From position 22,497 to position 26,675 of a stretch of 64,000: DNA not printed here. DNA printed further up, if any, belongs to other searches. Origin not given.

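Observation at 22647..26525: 1,292-aa protein combining a signal peptide, a polytopic TM block with CPBP-like motifs, HEAT-like repeats and a C-terminal HExxH motif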

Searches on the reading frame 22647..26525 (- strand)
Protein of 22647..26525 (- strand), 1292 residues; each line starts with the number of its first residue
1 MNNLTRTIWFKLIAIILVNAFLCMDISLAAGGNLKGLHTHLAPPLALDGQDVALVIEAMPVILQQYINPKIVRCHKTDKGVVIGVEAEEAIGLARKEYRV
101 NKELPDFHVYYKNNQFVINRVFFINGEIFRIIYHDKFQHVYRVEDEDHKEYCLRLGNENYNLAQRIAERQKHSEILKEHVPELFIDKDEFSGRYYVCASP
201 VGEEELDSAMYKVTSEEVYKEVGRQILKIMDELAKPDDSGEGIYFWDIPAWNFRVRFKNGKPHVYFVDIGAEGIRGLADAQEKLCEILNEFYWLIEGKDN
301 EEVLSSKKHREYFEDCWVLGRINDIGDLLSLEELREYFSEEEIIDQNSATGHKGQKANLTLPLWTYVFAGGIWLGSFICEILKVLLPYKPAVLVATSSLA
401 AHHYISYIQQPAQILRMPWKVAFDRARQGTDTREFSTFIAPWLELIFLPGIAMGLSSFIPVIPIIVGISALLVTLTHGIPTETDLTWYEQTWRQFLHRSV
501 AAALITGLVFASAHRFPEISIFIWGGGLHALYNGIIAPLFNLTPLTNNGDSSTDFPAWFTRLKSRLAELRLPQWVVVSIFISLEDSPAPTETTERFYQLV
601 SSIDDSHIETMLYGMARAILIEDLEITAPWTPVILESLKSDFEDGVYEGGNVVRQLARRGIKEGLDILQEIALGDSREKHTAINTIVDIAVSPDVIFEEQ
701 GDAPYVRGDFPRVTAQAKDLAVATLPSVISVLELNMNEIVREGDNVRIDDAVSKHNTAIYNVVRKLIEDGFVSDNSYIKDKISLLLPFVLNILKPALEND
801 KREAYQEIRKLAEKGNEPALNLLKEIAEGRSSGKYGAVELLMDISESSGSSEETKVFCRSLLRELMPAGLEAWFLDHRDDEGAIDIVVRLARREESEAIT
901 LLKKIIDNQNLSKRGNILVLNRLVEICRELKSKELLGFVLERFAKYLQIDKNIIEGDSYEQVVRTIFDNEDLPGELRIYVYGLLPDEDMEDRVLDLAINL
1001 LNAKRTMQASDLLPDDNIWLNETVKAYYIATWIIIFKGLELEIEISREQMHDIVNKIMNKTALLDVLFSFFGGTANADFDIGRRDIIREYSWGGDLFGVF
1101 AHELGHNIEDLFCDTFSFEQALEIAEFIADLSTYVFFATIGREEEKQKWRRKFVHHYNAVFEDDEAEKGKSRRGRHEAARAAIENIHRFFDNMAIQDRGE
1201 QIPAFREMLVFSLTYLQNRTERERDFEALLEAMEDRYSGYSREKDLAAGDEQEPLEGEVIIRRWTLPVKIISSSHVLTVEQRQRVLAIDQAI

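Call 4: search_protein_families(library=pfam, proteins=[window:22647-26525:-], max_evalue=10)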
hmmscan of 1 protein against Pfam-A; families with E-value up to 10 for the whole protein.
window:22647-26525:- (1292 aa): 1 family
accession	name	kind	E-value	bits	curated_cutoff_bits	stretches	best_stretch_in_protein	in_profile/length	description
PF21826.1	DUF6887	-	0.024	15.4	24.2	1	870-900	12-42/62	Family of unknown function (DUF6887)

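Call 5: search_protein_families(library=ncbifam, proteins=[window:22647-26525:-], max_evalue=10)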
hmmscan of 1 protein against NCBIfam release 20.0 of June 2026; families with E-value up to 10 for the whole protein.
window:22647-26525:- (1292 aa): 0 families

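Call 10: find_homologous_proteins(query=window:22647-26525:-, max_evalue=0.001)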
Query window:22647-26525:- (1292 aa): 1 proteins with E <= 0.001 among 8000 candidates.
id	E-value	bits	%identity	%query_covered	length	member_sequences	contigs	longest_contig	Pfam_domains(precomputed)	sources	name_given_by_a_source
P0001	0.0e+0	2901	100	99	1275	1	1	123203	-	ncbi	ncbi:MAG: hypothetical protein ABH952_03000 [Candidatus Omnitrophota bacterium]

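Call 13: search_solved_structures(query=window:22647-26525:-, max_evalue=10, show_alignments=3)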
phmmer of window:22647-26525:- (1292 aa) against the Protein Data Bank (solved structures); distinct sequences matched with E-value up to 10: 0.

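Call 14: search_protein_families(library=padloc, proteins=[window:22647-26525:-], max_evalue=1)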
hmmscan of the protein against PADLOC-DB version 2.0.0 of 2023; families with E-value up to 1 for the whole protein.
window:22647-26525:- (1292 aa): 0 families

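Call 25: search_protein_representatives(protein=window:22746-26345:-)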
Query: 1200 residues. Proteins with E-value up to 0.001 (for the whole library): 16; up to 1e-10: 12; up to 1e-30: 2. The best 16 are listed.
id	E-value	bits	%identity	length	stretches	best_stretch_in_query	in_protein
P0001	0.0e+00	2731.7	100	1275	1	1-1200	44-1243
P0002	1.2e-37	145.7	32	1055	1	758-1174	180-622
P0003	1.7e-30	121.9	32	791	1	859-1172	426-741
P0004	1.9e-30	121.8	36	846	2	852-1081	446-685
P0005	3.7e-27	110.9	36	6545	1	847-1160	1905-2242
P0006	1.9e-26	108.6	42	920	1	63-239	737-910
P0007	4.1e-24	100.8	30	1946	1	831-1158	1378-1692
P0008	7.1e-19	83.5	27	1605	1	856-1180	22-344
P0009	4.9e-17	77.4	32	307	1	938-1147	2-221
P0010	2.8e-12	61.6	32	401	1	874-1047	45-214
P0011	3.0e-12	61.5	35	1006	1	68-214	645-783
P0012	3.9e-11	57.9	27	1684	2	815-1050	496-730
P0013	1.2e-10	56.2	38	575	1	97-219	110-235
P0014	3.9e-10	54.5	30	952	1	894-1096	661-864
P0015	1.3e-08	49.5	38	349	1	96-245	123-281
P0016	1.6e-04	35.9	40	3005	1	370-459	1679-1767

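Call 26: search_protein_families(library=pfam, proteins=[P0002, P0003, P0004, P0006, P0008, P0009, P0010, P0011, P0013, P0015], max_evalue=0.01)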
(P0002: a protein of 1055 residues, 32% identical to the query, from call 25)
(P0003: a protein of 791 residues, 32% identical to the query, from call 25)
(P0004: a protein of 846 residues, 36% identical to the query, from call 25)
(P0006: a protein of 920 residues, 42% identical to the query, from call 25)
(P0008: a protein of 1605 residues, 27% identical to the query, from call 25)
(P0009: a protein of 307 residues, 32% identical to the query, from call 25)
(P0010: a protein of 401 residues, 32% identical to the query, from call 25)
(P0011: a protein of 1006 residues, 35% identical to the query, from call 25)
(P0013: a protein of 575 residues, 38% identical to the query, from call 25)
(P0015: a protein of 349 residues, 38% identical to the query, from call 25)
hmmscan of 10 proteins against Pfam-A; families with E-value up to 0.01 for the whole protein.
P0002 (1055 aa): 0 families

P0003 (791 aa): 1 family
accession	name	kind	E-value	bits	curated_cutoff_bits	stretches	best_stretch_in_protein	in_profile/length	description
PF01435.24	Peptidase_M48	-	0.0021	18.4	20.3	1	599-644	61-106/186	Peptidase family M48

P0004 (846 aa): 0 families

P0006 (920 aa): 1 family
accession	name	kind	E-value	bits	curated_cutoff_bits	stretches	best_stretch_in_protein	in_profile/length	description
PF06626.17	DUF1152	-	1.4e-14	54.5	27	1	50-271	2-193/295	Protein of unknown function (DUF1152)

P0008 (1605 aa): 1 family
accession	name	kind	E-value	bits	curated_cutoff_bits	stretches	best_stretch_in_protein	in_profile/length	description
PF01966.28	HD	-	4.5e-09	37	22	1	1029-1120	4-89/116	HD domain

P0009 (307 aa): 1 family
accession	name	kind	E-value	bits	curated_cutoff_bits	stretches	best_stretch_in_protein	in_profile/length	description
PF01435.24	Peptidase_M48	-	2.3e-05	24.7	20.3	1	78-112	41-75/186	Peptidase family M48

P0010 (401 aa): 0 families

P0011 (1006 aa): 2 families
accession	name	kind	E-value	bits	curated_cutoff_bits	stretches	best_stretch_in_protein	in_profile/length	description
PF01182.26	Glucosamine_iso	-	3.6e-16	60.1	27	1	107-313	10-217/225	Glucosamine-6-phosphate isomerases/6-phosphogluconolactonase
PF08445.16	FR47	-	0.00075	19.9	22.1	1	443-485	10-52/86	FR47-like protein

P0013 (575 aa): 0 families

P0015 (349 aa): 0 families

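Call 29: search_protein_families(library=pfam, proteins=[P0007, P0012, P0014, P0016], max_evalue=0.01)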
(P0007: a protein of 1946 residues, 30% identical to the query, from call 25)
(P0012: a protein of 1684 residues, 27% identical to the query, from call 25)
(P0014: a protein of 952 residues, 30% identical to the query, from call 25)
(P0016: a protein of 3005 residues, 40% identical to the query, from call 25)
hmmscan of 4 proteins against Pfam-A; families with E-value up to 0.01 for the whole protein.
P0007 (1946 aa): 2 families
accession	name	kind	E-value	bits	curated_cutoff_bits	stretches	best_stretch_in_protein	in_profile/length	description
PF00072.30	Response_reg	-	3.1e-09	37.4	30.2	1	717-833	1-107/111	Response regulator receiver domain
PF02597.26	ThiS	-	9e-05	23.4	22.5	1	376-438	22-75/76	ThiS family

P0012 (1684 aa): 0 families

P0014 (952 aa): 0 families

P0016 (3005 aa): 0 families

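Call 62: find_encoding_contigs(protein=P0002, flank=8000, max_places=3)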
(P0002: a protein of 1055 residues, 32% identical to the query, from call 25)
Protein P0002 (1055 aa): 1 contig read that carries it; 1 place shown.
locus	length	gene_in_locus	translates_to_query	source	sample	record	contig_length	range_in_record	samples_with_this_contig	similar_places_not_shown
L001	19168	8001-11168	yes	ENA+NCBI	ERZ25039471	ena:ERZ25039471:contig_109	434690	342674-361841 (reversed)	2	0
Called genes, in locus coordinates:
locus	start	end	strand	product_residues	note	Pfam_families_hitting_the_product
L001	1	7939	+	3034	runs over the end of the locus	-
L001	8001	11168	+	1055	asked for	-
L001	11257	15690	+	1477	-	PF10707:YrbL-PhoP_reg (weak)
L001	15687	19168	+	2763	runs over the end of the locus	PF01743:PolyA_pol (weak), PF08323:Glyco_transf_5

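Call 63: find_encoding_contigs(protein=P0016, flank=8000, max_places=2)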
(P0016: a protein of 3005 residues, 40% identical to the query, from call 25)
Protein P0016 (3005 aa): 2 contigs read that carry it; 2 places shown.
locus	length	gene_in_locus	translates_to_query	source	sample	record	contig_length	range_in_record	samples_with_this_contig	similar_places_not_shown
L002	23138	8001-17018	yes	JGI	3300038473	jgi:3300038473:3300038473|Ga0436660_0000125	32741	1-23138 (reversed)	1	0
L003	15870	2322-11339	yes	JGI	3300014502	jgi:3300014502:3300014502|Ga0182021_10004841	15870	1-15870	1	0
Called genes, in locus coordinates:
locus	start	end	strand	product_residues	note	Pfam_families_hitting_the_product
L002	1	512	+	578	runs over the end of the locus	PF02776:TPP_enzyme_N, PF00205:TPP_enzyme_M, PF02775:TPP_enzyme_C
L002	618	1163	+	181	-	PF01842:ACT, PF13291:ACT_4 (weak), PF22629:ACT_AHAS_ss, PF13710:ACT_5, PF10369:ALS_ss_C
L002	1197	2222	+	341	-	PF07991:KARI_N, PF01450:KARI_C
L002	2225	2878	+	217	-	PF02666:PS_Dcarbxylase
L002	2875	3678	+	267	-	PF01066:CDP-OH_P_transf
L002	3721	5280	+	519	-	PF00682:HMGL-like, PF22617:HCS_D2, PF08502:LeuA_dimer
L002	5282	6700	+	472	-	PF00330:Aconitase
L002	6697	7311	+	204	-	PF00694:Aconitase_C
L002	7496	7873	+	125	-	PF07238:PilZ (weak)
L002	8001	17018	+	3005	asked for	-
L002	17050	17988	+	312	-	PF02649:GCHY-1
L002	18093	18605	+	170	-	PF01242:PTPS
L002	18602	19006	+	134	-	PF02657:SufE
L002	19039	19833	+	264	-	PF01790:LGT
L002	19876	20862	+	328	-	PF00056:Ldh_1_N, PF02866:Ldh_1_C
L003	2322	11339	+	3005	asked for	-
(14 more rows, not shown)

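Call 64: find_encoding_contigs(protein=P0006, flank=8000, max_places=2)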
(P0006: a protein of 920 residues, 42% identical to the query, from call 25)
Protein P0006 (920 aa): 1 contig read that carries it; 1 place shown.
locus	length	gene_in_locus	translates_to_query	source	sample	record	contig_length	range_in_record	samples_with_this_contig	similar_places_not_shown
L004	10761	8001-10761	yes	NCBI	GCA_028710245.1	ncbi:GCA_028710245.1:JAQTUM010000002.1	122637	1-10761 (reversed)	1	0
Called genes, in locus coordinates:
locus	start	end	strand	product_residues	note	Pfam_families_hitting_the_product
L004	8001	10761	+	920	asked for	PF06626:DUF1152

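Call 82: list_cluster_members(proteins=[P0002, P0003, P0004, P0005, P0006, P0007, P0008, P0011, P0013, P0016])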
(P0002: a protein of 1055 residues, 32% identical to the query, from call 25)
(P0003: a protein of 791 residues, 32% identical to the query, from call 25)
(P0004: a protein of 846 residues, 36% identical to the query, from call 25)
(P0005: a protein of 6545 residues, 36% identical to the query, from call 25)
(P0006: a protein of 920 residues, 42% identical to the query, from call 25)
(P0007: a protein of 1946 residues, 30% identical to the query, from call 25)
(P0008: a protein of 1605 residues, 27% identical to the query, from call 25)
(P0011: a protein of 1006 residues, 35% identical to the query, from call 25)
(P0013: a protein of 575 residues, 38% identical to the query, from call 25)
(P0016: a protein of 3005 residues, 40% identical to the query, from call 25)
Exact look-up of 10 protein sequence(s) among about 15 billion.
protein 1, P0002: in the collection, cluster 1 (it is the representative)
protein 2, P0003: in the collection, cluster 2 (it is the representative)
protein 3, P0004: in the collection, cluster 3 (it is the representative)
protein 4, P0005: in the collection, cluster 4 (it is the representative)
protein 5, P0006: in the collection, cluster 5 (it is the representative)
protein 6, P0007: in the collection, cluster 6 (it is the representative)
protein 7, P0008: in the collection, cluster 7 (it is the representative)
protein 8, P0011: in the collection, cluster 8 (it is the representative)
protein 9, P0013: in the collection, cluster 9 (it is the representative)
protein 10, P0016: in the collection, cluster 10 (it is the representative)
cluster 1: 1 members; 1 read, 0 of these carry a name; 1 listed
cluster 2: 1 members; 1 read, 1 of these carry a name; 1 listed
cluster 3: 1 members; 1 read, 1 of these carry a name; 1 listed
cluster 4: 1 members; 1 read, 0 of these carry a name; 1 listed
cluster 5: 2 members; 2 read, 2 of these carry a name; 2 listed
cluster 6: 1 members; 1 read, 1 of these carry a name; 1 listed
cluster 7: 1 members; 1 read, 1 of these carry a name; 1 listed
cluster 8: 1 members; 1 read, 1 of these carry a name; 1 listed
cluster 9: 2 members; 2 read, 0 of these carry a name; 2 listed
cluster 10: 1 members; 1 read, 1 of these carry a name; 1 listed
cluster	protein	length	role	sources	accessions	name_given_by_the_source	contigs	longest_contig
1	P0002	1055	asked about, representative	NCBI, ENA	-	-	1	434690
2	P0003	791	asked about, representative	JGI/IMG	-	hypothetical protein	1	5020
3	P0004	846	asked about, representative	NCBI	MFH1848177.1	MAG: hypothetical protein ABH825_03045 [Candidatus Omnitrophota bacterium]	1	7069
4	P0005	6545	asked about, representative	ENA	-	-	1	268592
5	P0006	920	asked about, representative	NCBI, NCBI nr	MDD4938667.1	MAG: DUF1152 domain-containing protein, partial [Candidatus Omnitrophica bacterium] | DUF1152 domain-containing protein [Candidatus Omnitrophota bacterium]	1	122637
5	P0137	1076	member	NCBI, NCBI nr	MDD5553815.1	MAG: DUF1152 domain-containing protein, partial [Candidatus Omnitrophica bacterium] | DUF1152 domain-containing protein [Candidatus Omnitrophota bacterium]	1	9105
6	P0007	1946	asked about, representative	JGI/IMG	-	CheY-like chemotaxis protein/molybdopterin converting factor small subunit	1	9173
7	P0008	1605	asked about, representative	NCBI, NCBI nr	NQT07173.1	MAG: HD domain-containing protein, partial [Candidatus Omnitrophica bacterium] | HD domain-containing protein [Candidatus Omnitrophota bacterium]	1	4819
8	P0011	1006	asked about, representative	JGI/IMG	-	glucosamine-6-phosphate deaminase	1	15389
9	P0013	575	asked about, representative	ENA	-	-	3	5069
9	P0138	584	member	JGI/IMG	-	-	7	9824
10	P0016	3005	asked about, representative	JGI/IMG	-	hypothetical protein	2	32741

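Call 84: search_dna_similar(query=window:22647-26525:-, collection=phages, mode=protein, max_evalue=0.01, max_rows=10)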
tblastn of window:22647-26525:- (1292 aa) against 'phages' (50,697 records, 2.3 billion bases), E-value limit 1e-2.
No match.

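Call 85: search_dna_similar(query=window:22647-26525:-, collection=plasmids, mode=protein, max_evalue=0.01, max_rows=10)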
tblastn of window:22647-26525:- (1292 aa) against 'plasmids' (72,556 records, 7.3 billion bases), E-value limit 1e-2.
No match.
